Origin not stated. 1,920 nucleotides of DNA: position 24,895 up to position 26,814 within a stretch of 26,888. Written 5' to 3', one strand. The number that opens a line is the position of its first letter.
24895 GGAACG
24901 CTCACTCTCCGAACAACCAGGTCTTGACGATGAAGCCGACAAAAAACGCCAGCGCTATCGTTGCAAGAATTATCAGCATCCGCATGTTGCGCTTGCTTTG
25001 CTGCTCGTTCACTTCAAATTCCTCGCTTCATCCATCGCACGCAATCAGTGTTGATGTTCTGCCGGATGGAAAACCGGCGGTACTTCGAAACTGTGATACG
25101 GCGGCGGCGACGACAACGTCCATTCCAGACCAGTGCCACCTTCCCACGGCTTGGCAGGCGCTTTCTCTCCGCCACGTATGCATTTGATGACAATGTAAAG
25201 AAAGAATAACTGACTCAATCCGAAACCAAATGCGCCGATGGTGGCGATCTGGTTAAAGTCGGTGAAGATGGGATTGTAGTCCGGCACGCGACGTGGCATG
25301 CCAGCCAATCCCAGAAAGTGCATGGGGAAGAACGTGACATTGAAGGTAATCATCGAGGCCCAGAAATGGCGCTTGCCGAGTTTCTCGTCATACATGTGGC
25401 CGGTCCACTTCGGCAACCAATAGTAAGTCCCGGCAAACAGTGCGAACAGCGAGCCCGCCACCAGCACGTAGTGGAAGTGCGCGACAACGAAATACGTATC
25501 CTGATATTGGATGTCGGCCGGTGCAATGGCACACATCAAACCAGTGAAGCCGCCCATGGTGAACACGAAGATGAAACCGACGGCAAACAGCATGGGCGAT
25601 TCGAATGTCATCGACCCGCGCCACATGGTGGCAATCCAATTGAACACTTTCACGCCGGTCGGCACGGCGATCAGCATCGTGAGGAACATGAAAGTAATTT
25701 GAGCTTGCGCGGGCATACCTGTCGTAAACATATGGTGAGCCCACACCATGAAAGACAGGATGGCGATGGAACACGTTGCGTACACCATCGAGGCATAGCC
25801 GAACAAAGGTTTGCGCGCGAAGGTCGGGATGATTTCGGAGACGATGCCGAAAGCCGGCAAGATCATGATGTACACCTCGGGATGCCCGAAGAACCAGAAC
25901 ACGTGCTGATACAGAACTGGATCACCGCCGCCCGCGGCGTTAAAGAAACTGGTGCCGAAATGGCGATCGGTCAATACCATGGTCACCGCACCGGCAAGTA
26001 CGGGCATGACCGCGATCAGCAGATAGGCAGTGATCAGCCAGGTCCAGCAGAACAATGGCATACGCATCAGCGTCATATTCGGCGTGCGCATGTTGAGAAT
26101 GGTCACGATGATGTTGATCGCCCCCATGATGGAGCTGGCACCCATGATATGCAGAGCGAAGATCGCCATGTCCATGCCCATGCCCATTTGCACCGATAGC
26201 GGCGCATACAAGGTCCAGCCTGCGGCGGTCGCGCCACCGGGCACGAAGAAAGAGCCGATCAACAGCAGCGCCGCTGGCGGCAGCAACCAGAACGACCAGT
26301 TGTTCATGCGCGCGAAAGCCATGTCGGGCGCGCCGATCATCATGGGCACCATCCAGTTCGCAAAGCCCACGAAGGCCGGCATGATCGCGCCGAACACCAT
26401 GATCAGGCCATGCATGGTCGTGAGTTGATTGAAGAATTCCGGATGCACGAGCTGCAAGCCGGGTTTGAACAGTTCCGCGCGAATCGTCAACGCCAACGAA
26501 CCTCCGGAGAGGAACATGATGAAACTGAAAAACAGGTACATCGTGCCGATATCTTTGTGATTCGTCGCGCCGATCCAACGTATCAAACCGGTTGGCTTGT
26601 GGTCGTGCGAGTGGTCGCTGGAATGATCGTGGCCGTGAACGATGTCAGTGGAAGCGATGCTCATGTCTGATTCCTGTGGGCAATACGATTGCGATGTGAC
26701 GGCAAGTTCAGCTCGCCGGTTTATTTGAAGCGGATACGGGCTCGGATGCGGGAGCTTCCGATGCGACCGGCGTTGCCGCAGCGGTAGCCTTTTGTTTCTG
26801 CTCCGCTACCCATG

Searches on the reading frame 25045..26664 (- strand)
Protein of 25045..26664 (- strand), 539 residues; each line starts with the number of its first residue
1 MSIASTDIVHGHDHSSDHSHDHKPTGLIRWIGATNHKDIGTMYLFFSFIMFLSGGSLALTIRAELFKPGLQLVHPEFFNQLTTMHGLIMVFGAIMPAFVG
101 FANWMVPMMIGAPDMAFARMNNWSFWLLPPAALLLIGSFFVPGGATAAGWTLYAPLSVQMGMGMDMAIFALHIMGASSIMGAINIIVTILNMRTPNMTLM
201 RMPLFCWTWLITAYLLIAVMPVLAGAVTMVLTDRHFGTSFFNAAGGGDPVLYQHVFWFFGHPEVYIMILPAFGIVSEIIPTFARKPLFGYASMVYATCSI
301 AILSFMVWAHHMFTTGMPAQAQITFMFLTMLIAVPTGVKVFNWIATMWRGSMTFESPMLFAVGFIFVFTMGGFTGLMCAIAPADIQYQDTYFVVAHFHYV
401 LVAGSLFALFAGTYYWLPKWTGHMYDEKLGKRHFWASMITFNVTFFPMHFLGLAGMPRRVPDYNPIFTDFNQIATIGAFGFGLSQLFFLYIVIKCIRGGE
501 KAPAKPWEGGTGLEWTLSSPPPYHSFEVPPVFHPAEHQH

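Call 32: search_protein_families(library=pfam, proteins=[window:25045-26664:-], max_evalue=0.01)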
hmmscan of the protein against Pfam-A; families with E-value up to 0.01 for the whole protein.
window:25045-26664:- (539 aa): 1 family
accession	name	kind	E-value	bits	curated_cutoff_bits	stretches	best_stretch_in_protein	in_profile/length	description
PF00115.25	COX1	-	3.4e-167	557.2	34.8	1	38-479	1-435/436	Cytochrome C and Quinol oxidase polypeptide I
